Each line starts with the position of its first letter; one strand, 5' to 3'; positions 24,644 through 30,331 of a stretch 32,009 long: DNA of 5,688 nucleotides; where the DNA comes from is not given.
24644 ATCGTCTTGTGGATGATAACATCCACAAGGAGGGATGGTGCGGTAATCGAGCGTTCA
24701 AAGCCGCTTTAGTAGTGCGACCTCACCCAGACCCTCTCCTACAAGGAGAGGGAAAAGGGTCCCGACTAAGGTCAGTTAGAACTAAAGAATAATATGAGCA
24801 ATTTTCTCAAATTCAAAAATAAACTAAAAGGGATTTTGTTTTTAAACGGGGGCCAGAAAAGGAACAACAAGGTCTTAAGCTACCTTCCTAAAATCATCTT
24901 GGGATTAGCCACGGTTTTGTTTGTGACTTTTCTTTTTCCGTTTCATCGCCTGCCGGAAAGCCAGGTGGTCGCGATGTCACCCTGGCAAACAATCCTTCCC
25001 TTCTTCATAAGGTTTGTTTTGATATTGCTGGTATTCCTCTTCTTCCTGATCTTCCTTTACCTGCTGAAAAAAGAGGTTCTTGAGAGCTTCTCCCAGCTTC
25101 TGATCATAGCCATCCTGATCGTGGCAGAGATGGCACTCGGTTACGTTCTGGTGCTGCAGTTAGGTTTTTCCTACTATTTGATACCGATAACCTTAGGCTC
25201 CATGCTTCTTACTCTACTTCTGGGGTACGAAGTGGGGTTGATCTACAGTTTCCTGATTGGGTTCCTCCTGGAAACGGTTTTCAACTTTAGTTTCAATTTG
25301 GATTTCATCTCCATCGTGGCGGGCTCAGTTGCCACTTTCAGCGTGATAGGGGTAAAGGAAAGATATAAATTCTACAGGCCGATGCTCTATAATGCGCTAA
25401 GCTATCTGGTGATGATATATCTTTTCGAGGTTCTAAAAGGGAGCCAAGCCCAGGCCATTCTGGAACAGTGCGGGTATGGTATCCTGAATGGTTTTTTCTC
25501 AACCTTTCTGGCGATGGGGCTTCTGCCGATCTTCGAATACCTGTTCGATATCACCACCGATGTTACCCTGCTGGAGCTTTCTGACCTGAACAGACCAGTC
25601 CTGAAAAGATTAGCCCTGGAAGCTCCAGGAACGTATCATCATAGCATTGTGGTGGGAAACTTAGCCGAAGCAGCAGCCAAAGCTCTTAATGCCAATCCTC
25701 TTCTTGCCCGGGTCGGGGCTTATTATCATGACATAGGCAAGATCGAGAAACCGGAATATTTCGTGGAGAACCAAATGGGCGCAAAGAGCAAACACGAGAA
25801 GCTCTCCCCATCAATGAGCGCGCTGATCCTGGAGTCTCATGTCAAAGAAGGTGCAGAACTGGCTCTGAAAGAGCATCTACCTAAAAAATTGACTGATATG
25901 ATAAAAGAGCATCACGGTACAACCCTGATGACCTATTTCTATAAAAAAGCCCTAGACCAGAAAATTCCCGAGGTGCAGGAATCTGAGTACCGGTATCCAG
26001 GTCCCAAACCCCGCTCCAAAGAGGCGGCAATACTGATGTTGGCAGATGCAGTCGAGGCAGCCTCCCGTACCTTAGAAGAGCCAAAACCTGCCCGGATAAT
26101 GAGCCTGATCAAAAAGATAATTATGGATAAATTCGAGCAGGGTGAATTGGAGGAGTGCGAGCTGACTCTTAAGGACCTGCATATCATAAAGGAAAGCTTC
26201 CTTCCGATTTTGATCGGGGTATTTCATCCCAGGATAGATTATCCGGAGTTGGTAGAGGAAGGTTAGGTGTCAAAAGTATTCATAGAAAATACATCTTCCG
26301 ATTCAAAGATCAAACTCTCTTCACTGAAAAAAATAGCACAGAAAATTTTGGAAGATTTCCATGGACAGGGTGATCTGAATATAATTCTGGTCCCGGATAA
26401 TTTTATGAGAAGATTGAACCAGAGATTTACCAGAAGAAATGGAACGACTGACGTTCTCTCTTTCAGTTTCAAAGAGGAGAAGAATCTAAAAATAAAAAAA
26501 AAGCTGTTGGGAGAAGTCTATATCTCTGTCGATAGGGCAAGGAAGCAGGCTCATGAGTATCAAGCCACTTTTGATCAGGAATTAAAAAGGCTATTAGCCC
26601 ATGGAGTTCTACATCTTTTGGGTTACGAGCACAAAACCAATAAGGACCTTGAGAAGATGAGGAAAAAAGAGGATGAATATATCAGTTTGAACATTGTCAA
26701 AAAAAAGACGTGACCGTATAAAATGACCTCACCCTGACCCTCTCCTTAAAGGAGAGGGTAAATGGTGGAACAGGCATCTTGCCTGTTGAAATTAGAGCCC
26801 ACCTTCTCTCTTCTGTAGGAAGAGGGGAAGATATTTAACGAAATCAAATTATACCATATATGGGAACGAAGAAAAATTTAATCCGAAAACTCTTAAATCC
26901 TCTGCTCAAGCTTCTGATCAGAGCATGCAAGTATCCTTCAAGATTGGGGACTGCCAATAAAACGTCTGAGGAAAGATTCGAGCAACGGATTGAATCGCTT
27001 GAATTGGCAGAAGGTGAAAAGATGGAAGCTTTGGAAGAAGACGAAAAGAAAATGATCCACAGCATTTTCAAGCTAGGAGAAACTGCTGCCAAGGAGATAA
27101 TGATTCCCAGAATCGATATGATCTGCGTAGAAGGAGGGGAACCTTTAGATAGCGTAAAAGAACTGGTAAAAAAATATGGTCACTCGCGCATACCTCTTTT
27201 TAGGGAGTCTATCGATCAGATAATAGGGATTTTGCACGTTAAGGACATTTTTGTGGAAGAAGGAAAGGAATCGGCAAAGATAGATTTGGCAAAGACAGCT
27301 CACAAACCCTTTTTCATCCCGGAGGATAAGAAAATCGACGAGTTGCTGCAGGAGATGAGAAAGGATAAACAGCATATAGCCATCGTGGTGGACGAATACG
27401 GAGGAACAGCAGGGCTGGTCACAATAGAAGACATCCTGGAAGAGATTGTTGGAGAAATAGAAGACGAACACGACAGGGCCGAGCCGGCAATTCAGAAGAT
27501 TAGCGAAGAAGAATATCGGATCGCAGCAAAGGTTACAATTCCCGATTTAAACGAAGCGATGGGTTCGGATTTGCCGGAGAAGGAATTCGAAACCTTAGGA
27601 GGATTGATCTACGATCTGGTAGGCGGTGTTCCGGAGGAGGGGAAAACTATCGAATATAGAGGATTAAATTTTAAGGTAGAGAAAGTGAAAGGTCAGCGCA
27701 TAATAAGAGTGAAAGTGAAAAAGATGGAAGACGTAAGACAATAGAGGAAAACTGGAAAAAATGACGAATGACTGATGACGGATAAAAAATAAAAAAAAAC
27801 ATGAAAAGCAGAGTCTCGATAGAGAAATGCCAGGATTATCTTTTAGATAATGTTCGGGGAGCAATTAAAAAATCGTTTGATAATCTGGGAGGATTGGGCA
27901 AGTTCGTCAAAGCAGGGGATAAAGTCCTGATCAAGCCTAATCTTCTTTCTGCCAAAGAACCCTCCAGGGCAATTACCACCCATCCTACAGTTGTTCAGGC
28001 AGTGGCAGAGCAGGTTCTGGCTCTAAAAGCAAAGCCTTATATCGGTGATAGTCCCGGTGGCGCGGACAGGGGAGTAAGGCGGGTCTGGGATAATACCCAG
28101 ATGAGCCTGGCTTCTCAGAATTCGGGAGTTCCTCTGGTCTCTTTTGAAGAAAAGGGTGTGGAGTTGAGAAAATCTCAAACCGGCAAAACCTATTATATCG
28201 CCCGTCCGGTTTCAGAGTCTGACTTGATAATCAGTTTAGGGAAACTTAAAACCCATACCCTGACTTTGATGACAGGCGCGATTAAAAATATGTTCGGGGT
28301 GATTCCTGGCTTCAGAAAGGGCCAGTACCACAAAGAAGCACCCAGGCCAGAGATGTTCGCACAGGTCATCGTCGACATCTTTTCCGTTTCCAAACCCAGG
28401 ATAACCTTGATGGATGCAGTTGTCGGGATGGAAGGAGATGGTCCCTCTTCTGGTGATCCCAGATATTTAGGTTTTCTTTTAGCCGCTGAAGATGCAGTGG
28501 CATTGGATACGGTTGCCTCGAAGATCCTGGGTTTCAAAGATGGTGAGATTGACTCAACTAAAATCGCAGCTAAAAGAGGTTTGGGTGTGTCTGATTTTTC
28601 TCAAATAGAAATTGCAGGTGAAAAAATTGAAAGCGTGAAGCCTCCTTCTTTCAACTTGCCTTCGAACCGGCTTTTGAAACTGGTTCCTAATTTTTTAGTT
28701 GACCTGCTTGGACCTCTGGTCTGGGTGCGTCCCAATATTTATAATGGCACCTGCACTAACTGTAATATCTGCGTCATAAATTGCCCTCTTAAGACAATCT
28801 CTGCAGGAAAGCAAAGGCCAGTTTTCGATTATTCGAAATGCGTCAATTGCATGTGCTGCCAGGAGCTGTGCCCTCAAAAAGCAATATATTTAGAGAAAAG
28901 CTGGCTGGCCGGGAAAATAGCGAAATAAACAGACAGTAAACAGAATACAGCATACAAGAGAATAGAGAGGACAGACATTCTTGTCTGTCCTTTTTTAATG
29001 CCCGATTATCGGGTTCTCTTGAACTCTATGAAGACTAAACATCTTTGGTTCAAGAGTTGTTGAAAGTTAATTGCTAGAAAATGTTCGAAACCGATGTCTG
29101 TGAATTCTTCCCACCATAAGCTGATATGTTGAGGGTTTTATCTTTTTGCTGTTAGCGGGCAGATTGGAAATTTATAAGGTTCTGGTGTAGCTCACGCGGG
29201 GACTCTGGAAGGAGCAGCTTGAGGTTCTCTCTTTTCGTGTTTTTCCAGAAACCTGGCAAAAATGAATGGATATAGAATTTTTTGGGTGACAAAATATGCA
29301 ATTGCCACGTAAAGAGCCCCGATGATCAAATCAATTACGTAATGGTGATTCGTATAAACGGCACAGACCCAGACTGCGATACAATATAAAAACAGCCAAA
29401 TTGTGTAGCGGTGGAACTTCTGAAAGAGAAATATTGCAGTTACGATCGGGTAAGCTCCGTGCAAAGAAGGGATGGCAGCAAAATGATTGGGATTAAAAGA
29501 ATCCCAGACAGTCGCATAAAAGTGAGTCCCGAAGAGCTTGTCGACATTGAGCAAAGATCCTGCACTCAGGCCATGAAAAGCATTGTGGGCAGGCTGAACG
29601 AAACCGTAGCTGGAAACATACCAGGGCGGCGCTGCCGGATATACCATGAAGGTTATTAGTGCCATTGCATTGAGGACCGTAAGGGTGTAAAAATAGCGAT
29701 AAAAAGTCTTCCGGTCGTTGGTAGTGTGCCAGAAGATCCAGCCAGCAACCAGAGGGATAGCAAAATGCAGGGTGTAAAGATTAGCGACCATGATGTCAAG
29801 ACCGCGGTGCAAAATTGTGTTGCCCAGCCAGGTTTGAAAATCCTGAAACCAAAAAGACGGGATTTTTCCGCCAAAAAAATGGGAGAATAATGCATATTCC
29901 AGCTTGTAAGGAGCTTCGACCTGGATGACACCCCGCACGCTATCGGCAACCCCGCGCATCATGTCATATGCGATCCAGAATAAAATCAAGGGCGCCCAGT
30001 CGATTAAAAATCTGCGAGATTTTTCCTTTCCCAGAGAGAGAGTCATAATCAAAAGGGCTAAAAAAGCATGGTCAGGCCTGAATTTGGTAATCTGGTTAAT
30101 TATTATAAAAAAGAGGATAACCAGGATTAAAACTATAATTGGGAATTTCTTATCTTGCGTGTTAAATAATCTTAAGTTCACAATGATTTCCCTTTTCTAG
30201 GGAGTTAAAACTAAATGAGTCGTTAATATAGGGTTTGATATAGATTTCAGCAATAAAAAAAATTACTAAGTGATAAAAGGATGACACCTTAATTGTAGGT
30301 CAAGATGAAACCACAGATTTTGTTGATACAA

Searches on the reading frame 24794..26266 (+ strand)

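Call 6: search_protein_families(library=pfam, proteins=[window:24794-26266:+])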
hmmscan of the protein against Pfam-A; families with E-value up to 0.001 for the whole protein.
window:24794-26266:+ (490 aa): 2 families
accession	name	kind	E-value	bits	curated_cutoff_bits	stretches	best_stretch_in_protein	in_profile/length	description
PF07698.17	7TM-7TMR_HD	-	5.5e-30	105.2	29.4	1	68-255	2-190/190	7TM receptor with intracellular HD hydrolase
PF01966.28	HD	-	3.5e-18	66.4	22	1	280-422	1-115/116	HD domain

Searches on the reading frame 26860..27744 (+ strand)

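Call 6: search_protein_families(library=pfam, proteins=[window:26860-27744:+])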
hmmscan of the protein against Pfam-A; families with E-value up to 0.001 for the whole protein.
window:26860-27744:+ (294 aa): 2 families
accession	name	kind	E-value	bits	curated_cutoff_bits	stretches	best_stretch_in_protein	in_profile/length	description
PF03471.22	CorC_HlyC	-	5.1e-22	78.1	27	1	212-289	1-80/81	Transporter associated domain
PF00571.33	CBS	-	1e-16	61.4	24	2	148-197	7-56/57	CBS domain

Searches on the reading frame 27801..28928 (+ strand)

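Call 6: search_protein_families(library=pfam, proteins=[window:27801-28928:+])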
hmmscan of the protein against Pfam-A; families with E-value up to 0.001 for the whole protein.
window:27801-28928:+ (375 aa): 6 families
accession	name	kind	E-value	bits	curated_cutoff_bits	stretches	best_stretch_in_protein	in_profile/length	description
PF04015.17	DUF362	-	8.4e-54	183.1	24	1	42-240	1-199/200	Domain of unknown function (DUF362)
PF00037.32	Fer4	-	1.3e-07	31.5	21.1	1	340-363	1-24/24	4Fe-4S binding domain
PF12838.12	Fer4_7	-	8.4e-06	26.6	27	1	317-361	1-52/52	4Fe-4S dicluster domain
PF12797.12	Fer4_2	-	2e-05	24.7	24.5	0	339-358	2-21/22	4Fe-4S binding domain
PF13237.11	Fer4_10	-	3.1e-05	24.3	25.5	1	314-358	5-53/53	4Fe-4S dicluster domain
PF12837.12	Fer4_6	-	0.00097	19.4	25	0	317-329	8-20/24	4Fe-4S binding domain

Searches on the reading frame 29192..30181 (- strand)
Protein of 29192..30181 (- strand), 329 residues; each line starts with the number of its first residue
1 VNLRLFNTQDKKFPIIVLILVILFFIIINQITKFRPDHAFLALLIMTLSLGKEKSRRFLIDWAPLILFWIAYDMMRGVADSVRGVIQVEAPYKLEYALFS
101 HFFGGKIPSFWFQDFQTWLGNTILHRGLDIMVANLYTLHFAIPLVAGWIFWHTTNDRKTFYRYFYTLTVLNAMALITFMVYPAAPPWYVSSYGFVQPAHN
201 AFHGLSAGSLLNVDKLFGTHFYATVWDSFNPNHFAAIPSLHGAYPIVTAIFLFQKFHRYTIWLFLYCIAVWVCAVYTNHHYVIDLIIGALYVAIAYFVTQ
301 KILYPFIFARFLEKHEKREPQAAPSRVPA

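Call 6: search_protein_families(library=pfam, proteins=[window:29192-30181:-])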
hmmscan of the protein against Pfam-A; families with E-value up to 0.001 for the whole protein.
window:29192-30181:- (329 aa): 1 family
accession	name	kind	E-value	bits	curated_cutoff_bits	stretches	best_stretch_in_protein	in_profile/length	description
PF14378.12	PAP2_3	-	2.8e-18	66.9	27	1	110-296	9-188/190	PAP2 superfamily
